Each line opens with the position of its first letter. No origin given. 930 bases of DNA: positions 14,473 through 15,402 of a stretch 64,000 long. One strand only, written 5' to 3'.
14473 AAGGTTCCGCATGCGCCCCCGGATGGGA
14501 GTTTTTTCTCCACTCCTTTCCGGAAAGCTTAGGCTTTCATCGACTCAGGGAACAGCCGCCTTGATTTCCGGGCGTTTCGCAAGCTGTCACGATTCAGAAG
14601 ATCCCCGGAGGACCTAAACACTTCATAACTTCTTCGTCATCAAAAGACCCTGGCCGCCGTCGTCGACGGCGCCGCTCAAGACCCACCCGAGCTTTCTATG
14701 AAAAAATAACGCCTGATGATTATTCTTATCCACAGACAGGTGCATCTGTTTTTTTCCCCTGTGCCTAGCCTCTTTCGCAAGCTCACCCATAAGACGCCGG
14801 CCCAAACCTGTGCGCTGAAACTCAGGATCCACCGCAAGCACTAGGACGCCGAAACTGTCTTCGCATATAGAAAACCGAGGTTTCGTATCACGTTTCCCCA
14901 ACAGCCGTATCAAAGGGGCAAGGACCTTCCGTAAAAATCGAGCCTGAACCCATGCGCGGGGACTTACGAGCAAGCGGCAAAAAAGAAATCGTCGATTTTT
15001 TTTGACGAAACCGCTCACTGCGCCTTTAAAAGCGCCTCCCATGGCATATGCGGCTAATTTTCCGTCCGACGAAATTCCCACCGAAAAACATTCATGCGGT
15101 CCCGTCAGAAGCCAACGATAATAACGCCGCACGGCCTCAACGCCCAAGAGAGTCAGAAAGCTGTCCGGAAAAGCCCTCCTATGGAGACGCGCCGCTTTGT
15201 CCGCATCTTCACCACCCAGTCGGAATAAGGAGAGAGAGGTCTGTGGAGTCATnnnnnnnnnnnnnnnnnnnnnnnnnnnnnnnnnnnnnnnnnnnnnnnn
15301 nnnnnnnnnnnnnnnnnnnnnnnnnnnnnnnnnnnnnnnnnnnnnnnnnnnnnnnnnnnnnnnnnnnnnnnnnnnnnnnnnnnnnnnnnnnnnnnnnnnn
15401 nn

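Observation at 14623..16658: CapK/PaaK-like adenylate-forming enzyme plus GNAT acetyltransferase pair inside the operon (predicted unusual N-acyl or aminoacyl decoration of an amino sugar)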

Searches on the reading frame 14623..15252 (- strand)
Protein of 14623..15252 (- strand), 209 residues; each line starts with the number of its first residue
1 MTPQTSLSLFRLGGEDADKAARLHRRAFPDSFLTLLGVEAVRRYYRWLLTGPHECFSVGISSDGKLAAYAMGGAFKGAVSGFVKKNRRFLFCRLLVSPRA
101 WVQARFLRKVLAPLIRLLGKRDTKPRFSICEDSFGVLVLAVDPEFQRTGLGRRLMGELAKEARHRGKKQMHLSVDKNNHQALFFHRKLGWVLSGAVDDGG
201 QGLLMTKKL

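Call 4: search_protein_families(library=pfam, proteins=[window:14623-15252:-], max_evalue=0.01)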
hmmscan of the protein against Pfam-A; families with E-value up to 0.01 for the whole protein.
window:14623-15252:- (209 aa): 7 families
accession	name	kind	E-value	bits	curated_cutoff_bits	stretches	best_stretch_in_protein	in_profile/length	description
PF00583.31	Acetyltransf_1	-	1.3e-15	58.1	20.7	1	138-190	64-116/116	Acetyltransferase (GNAT) family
PF13508.13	Acetyltransf_7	-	1.1e-08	35.8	27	1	136-191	29-83/84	Acetyltransferase (GNAT) domain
PF13673.13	Acetyltransf_10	-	1.7e-08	34.9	23.6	1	135-194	53-111/128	Acetyltransferase (GNAT) domain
PF08445.16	FR47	-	2.2e-07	31.2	22.1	1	138-190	26-77/86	FR47-like protein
PF13480.13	Acetyltransf_6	-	0.00019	22.1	22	0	131-175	93-137/143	Acetyltransferase (GNAT) domain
PF13527.13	Acetyltransf_9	-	0.006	17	25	0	135-168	74-107/127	Acetyltransferase (GNAT) domain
PF14542.12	Acetyltransf_CG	-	0.0062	17.1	30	0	140-168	31-59/80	GCN5-related N-acetyl-transferase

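Call 6: search_protein_families(library=ncbifam, proteins=[window:14623-15252:-], max_evalue=0.001)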
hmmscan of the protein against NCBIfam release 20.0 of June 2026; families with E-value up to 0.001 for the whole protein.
window:14623-15252:- (209 aa): 11 families
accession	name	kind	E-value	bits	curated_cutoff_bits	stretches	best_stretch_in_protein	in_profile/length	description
TIGR01575.1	rimI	equivalog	5.4e-10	39.5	86.4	1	131-190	53-112/132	ribosomal protein S18-alanine N-acetyltransferase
NF002959.0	PRK03624.1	equivalog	2.5e-08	33.8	124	1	138-191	77-130/147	GNAT family acetyltransferase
NF053587.1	SpmdActasePaiA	equivalog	1.2e-07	31.7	250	1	130-195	87-152/172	spermidine/spermine N(1)-acetyltransferase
NF007025.1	PRK09491.1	equivalog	8.9e-07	29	173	1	133-190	62-119/145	ribosomal protein S18-alanine N-acetyltransferase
TIGR03103.1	trio_acet_GNAT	equivalog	5.3e-06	25.3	569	1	135-190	157-212/547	N-acetylglutaminylglutamine synthetase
NF049894.1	CG3035_N_ac_Glu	equivalog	3.6e-05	23.1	280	1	135-191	234-290/300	N-acetylglutamate synthase, CG3035 family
NF007807.0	PRK10514.1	equivalog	5.1e-05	23.2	134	1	120-202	58-134/147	acetyltransferase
TIGR03448.1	mycothiol_MshD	equivalog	0.00012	21.6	163.1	1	136-191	231-286/294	mycothiol synthase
NF000487.1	stat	exception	0.00018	21.1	420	1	138-195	109-166/189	streptothricin N-acetyltransferase STAT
NF040503.1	resist_ArsN1a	equivalog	0.00042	20.1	170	1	139-198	82-141/159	arsinothricin resistance N-acetyltransferase ArsN1 family A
NF008212.0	PRK10975.1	equivalog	0.00087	19.2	219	0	138-186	168-216/232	dTDP-4-amino-4,6-dideoxy-D-galactose acyltransferase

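Call 9: search_solved_structures(query=window:14623-15252:-, max_evalue=0.01, show_alignments=1)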
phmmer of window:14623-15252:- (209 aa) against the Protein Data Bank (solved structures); distinct sequences matched with E-value up to 0.01: 17.
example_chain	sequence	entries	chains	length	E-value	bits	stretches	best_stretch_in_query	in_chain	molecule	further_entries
2cnm_A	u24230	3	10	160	9.1e-06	28.7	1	132-190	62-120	MODIFICATION OF 30S RIBOSOMAL SUBUNIT PROTEIN S18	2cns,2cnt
1tiq_A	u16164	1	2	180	1.4e-05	28.1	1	138-195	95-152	Protease synthase and sporulation negative regulatory protein PAI 1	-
5isv_A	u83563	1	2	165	1.7e-05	27.8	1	132-190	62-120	Ribosomal-protein-alanine acetyltransferase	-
8osp_A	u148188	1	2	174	3.4e-05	26.8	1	129-195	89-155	N-acetyltransferase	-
4pv6_C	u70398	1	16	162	8.2e-05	25.6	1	135-195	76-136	N-terminal acetyltransferase complex subunit [ARD1]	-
3dr6_A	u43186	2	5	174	0.00028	23.8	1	140-196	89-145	yncA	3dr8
5c82_A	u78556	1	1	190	0.00032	23.6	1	139-195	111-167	Nourseothricin acetyltransferase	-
2ge3_A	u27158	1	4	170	0.0006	22.8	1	133-198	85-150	probable acetyltransferase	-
8heh_A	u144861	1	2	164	0.00063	22.7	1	139-207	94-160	GNAT family N-acetyltransferase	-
12jc_A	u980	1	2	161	0.0031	20.4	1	139-190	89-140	Thialysine Acetyltransferase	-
2fe7_A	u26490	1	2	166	0.0032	20.4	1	139-190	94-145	probable N-acetyltransferase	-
6vp9_A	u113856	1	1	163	0.0035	20.2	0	117-192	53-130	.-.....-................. 20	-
7stx_A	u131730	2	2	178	0.0046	19.9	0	118-192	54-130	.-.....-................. 20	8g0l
1yvo_A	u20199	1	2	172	0.0053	19.6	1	146-201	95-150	conserved hypothetical protein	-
2bl1_A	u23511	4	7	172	0.0055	19.6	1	146-201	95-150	PUTATIVE PHOSPHINOTHRICIN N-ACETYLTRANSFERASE PA4866 | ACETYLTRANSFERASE PA4866 FROM P. AERUGINOSA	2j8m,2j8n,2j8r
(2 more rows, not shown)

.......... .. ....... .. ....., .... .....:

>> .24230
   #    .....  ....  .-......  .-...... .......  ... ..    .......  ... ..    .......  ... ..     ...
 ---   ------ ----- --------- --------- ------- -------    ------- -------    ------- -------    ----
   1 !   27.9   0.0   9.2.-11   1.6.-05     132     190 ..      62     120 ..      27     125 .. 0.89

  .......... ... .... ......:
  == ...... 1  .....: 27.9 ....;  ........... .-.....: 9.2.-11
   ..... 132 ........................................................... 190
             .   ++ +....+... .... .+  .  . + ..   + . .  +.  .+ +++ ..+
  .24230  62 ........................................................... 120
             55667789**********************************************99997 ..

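Call 28: find_homologous_proteins(query=window:14623-15252:-)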
Query window:14623-15252:- (209 aa): 11 proteins with E <= 0.001 among 750 candidates.
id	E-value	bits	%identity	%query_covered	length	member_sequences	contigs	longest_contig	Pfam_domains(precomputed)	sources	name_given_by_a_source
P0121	5.4e-134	462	100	100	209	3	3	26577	PF13673.14,PF13508.14,PF08445.17,PF00583.32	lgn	-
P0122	5.3e-37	145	42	86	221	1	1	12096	PF13673.14,PF13508.14,PF00583.32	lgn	-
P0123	7.1e-36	142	43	84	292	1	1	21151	PF13508.14,PF00583.32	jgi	jgi:ribosomal protein S18 acetylase RimI-like enzyme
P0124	4.0e-35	139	39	98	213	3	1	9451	PF13673.14,PF13508.14,PF08445.17,PF13527.14,PF00583.32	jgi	-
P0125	3.1e-33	133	42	84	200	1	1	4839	PF13673.14,PF13508.14,PF08445.17,PF00583.32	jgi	jgi:ribosomal protein S18 acetylase RimI-like enzyme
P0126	3.5e-32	130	41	89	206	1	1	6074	PF13673.14,PF13508.14,PF00583.32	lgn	-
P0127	2.3e-31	127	39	95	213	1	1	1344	PF13673.14,PF13508.14,PF08445.17,PF13527.14,PF00583.32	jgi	-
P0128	3.4e-31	127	38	90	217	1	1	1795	PF13673.14,PF13508.14,PF13527.14,PF00583.32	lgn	-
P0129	4.9e-31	126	38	88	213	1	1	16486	PF13673.14,PF13508.14,PF00583.32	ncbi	-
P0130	6.5e-25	106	39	84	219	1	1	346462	PF13673.14,PF13508.14,PF13527.14,PF00583.32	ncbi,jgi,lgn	ncbi:MAG TPA: GNAT family N-acetyltransferase [Kofleriaceae bacterium]|jgi:ribosomal protein S18 ace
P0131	9.9e-21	92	58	38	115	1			-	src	-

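Call 30: find_related_loci(query=A1, collection=metagenome_contigs, flank=6000)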
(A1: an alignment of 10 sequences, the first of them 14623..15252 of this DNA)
Query A1 (209 aa) in metagenome_contigs; peptide patterns used: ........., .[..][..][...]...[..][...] (x = any residue, [..] = any of these).
299 stretches matched a pattern; 81 encode a relative of the query (tblastn E <= 1e-3); the best 80 are kept; 80 distinct loci.
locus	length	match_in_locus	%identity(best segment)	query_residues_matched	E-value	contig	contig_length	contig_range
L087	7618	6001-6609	42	6-209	2e-45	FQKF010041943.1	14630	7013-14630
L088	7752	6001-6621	42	5-205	4e-44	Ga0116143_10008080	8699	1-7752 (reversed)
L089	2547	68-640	38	4-190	9e-43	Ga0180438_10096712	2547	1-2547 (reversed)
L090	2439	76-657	39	6-191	6e-43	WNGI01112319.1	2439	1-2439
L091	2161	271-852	39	6-191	2e-42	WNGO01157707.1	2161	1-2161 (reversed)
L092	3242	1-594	40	16-209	6e-42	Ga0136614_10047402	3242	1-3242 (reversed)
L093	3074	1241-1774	42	13-190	3e-41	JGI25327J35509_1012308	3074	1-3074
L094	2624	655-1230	43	15-200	7e-41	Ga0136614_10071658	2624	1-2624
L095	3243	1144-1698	44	6-190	7e-41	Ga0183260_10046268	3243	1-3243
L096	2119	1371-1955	41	1-190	3e-41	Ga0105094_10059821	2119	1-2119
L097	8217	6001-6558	40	6-190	1e-40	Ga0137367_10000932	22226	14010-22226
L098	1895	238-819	38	6-191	2e-40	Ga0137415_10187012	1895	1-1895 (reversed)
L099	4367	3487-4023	45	21-195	1e-39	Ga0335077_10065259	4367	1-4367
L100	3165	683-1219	45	21-195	1e-39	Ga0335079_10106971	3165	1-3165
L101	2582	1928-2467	41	15-190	1e-39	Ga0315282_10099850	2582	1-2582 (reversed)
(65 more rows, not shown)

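Call 54: search_protein_representatives(alignment_id=A1)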
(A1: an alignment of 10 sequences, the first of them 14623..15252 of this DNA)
Query: 10 sequences, 212 profile positions. Proteins with E-value up to 0.001 (for the whole library): 34134; up to 1e-10: 2347; up to 1e-30: 385. The best 150 are listed.
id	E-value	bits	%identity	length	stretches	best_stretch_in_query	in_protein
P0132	1.2e-120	416.8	-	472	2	5-211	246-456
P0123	2.6e-87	307.8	-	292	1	1-211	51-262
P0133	3.5e-82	291.1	-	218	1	5-209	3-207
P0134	1.0e-79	283.0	-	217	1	6-211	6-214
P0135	1.4e-78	279.4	-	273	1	7-211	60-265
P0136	2.2e-78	278.7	-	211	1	8-211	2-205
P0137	1.1e-77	276.4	-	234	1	4-211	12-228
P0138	7.5e-77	273.7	-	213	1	6-211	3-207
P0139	4.0e-76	271.3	-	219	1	5-211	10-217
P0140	6.1e-76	270.7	-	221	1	3-211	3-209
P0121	1.8e-75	269.1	-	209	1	1-211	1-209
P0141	8.2e-75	267.0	-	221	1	6-211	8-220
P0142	2.9e-74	265.2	-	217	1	6-210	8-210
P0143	6.9e-74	264.0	-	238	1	5-211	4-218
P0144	2.2e-73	262.3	-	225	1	7-211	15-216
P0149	1.6e-71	256.3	-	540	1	9-211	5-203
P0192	9.1e-66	237.4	-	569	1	9-209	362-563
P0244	9.1e-61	221.1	-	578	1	8-211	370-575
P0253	5.2e-60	218.6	-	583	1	8-211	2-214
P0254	6.8e-60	218.2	-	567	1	10-210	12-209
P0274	2.8e-58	212.9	-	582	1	9-197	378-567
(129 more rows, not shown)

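Call 55: search_protein_families(library=pfam, proteins=[P0149, P0192, P0244, P0253, P0254, P0274, P0132], max_evalue=0.001)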
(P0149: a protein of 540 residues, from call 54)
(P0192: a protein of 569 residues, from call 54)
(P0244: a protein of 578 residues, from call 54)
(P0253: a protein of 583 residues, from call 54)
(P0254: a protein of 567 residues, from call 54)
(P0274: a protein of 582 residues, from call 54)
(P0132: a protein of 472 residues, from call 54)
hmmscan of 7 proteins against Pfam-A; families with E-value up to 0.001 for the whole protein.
P0149 (540 aa): 8 families
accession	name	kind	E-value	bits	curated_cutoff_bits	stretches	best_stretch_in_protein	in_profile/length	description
PF00535.33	Glycos_transf_2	-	2e-28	99.9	23.3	1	212-380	1-167/168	Glycosyl transferase family 2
PF00583.31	Acetyltransf_1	-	2.2e-15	57.4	20.7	1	15-186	3-116/116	Acetyltransferase (GNAT) family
PF13508.13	Acetyltransf_7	-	5.2e-11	43.2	27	1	133-187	32-83/84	Acetyltransferase (GNAT) domain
PF13673.13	Acetyltransf_10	-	5.5e-11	43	23.6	1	132-188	54-109/128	Acetyltransferase (GNAT) domain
PF13641.12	Glyco_tranf_2_3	-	1.7e-08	35.2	27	1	209-327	2-123/230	Glycosyltransferase like family 2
PF10111.15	Glyco_tranf_2_2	-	2.4e-07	31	27.3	1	212-318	1-109/276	Glycosyltransferase like family 2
PF08445.16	FR47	-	5.1e-07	30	22.1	1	132-189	24-80/86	FR47-like protein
PF13527.13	Acetyltransf_9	-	0.0006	20.2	25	0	127-187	70-125/127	Acetyltransferase (GNAT) domain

P0192 (569 aa): 9 families
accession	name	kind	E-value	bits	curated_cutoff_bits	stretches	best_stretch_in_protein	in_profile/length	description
PF00534.26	Glycos_transf_1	-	1.3e-23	83.8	26.4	1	167-320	18-171/172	Glycosyl transferases group 1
PF13692.12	Glyco_trans_1_4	-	1.5e-22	80.8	27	1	165-307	2-142/142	Glycosyl transferases group 1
PF00583.31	Acetyltransf_1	-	2.2e-12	47.7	20.7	1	412-545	37-115/116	Acetyltransferase (GNAT) family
PF13439.12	Glyco_transf_4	-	1.5e-09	38.6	28.5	1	39-154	47-170/170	Glycosyltransferase Family 4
PF13579.12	Glyco_trans_4_4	-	2.6e-08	34.8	29.7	1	32-148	35-157/158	Glycosyl transferase 4-like domain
PF13508.13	Acetyltransf_7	-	1.3e-07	32.3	27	1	494-548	32-83/84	Acetyltransferase (GNAT) domain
PF13673.13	Acetyltransf_10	-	1.3e-06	28.8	23.6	1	488-552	49-111/128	Acetyltransferase (GNAT) domain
PF13524.12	Glyco_trans_1_2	-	1.4e-06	28.8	25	1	189-321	8-128/144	Glycosyl transferase-like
PF13480.13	Acetyltransf_6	-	0.00025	21.6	22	0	489-531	94-136/143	Acetyltransferase (GNAT) domain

P0244 (578 aa): 8 families
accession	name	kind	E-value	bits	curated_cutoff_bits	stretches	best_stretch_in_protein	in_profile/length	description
PF00534.26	Glycos_transf_1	-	7.1e-23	81.4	26.4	1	167-320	17-170/172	Glycosyl transferases group 1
PF13692.12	Glyco_trans_1_4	-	2.4e-20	73.7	27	1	178-306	15-140/142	Glycosyl transferases group 1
PF00583.31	Acetyltransf_1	-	6.9e-16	59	20.7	1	504-560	60-116/116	Acetyltransferase (GNAT) family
PF13508.13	Acetyltransf_7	-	7.1e-11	42.8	27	1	507-560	32-82/84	Acetyltransferase (GNAT) domain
PF13439.12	Glyco_transf_4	-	1.1e-08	35.7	28.5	1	36-155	40-170/170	Glycosyltransferase Family 4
PF13673.13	Acetyltransf_10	-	5.1e-08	33.4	23.6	1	508-566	56-113/128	Acetyltransferase (GNAT) domain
PF08278.16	DnaG_DnaB_bind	-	2.6e-05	25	29.1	1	301-409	4-104/124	DNA primase DnaG DnaB-binding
PF08445.16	FR47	-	0.00018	21.8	22.1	1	507-561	25-78/86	FR47-like protein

P0253 (583 aa): 8 families
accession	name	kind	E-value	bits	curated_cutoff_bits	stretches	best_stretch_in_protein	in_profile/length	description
PF13692.12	Glyco_trans_1_4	-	1.1e-24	87.8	27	1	411-538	16-140/142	Glycosyl transferases group 1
PF00534.26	Glycos_transf_1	-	8.4e-24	84.5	26.4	1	395-553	13-171/172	Glycosyl transferases group 1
PF00583.31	Acetyltransf_1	-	2.9e-11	44.1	20.7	1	131-195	55-115/116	Acetyltransferase (GNAT) family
PF13524.12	Glyco_trans_1_2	-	2e-08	34.7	25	1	451-558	27-132/144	Glycosyl transferase-like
PF13508.13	Acetyltransf_7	-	7.7e-08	33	27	1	143-196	32-82/84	Acetyltransferase (GNAT) domain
PF13673.13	Acetyltransf_10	-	2.6e-05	24.6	23.6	1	142-199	54-110/128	Acetyltransferase (GNAT) domain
PF13439.12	Glyco_transf_4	-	9e-05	23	28.5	1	278-383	50-166/170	Glycosyltransferase Family 4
PF13527.13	Acetyltransf_9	-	0.00011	22.6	25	0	140-197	73-125/127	Acetyltransferase (GNAT) domain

P0254 (567 aa): 7 families
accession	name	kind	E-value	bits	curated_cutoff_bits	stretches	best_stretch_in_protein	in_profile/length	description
PF00535.33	Glycos_transf_2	-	1.1e-18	68.1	23.3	1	233-361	1-128/168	Glycosyl transferase family 2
PF00583.31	Acetyltransf_1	-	3.8e-12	46.9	20.7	1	141-193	64-116/116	Acetyltransferase (GNAT) family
PF13673.13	Acetyltransf_10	-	8.2e-09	36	23.6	1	133-198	48-112/128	Acetyltransferase (GNAT) domain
PF13508.13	Acetyltransf_7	-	8.6e-09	36.1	27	1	141-194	33-83/84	Acetyltransferase (GNAT) domain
PF13641.12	Glyco_tranf_2_3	-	8.3e-08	33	27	1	232-431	3-206/230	Glycosyltransferase like family 2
PF08445.16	FR47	-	6.7e-05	23.2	22.1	1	139-199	24-82/86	FR47-like protein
PF10111.15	Glyco_tranf_2_2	-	0.00032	20.7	27.3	0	234-332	2-102/276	Glycosyltransferase like family 2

P0274 (582 aa): 9 families
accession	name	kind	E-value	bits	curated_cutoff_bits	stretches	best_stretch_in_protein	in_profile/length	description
PF00534.26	Glycos_transf_1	-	8.6e-24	84.4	26.4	1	184-331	21-168/172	Glycosyl transferases group 1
PF13692.12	Glyco_trans_1_4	-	1.6e-22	80.8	27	1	182-321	5-142/142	Glycosyl transferases group 1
PF00583.31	Acetyltransf_1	-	1.2e-14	55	20.7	1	488-564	49-116/116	Acetyltransferase (GNAT) family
PF08445.16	FR47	-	4.6e-10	39.8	22.1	1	511-567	25-80/86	FR47-like protein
PF13508.13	Acetyltransf_7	-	9.5e-10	39.2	27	1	511-565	32-83/84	Acetyltransferase (GNAT) domain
PF13673.13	Acetyltransf_10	-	5.1e-08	33.4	23.6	1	510-567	54-110/128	Acetyltransferase (GNAT) domain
PF13527.13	Acetyltransf_9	-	2.2e-06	28.1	25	1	509-565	74-125/127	Acetyltransferase (GNAT) domain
PF13524.12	Glyco_trans_1_2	-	1.1e-05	25.9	25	1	207-334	12-127/144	Glycosyl transferase-like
PF13439.12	Glyco_transf_4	-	0.0001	22.8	28.5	0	102-163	93-165/170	Glycosyltransferase Family 4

P0132 (472 aa): 9 families
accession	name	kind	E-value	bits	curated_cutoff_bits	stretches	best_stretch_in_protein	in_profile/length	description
PF00583.31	Acetyltransf_1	-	3.6e-29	101.8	20.7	2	381-439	58-116/116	Acetyltransferase (GNAT) family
PF13508.13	Acetyltransf_7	-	5.6e-23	81.6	27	2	386-440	32-83/84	Acetyltransferase (GNAT) domain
PF13673.13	Acetyltransf_10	-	3.1e-17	63.2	23.6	2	385-447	54-115/128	Acetyltransferase (GNAT) domain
PF08445.16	FR47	-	2.3e-15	56.8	22.1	2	385-448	24-85/86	FR47-like protein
PF13527.13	Acetyltransf_9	-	3.7e-09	37.1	25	0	382-440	72-125/127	Acetyltransferase (GNAT) domain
PF13420.13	Acetyltransf_4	-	1.2e-06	29.1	24.3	0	391-440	85-135/155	Acetyltransferase (GNAT) domain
PF13302.13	Acetyltransf_3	-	0.00016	22.9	25.4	0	388-439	85-137/138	Acetyltransferase (GNAT) domain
PF14542.12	Acetyltransf_CG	-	0.00018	22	30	0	388-416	30-58/80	GCN5-related N-acetyl-transferase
PF08369.16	PCP_red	-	0.00084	19.8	32.5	0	403-425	20-42/45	Proto-chlorophyllide reductase 57 kD subunit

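Call 58: predict_structure(alignment_id=A1)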
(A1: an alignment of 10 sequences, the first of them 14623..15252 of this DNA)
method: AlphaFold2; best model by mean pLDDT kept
length: 209 residues; sequences in the alignment: 10
mean_pLDDT: 85.6   pTM: 0.80
mean pLDDT of the five models: 85.6, 85.3, 84.3, 84.0, 83.5
residues with pLDDT >= 90: 133; 70-90: 38; 50-70: 25; < 50: 13
segments of 3 or more residues with pLDDT < 50: 120-128
pLDDT, mean of each block of 10 residues (from residue 1): 77 96 95 92 94 94 96 89 91 86 62 53 48 90 95 98 96 90 95 73 89
secondary structure, 60 per line:
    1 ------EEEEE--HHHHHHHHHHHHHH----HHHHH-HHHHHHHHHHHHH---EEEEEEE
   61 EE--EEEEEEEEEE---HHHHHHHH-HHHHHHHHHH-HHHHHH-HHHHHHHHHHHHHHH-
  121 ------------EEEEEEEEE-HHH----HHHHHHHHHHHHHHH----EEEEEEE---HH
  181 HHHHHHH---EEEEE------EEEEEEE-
elements in order: E7-11 H14-27 H32-36 H38-50 E54-62 E65-74 H78-85 H87-96 H98-103 H105-119 E133-141 H150-164 E169-175 H179-187 E191-195 E202-208
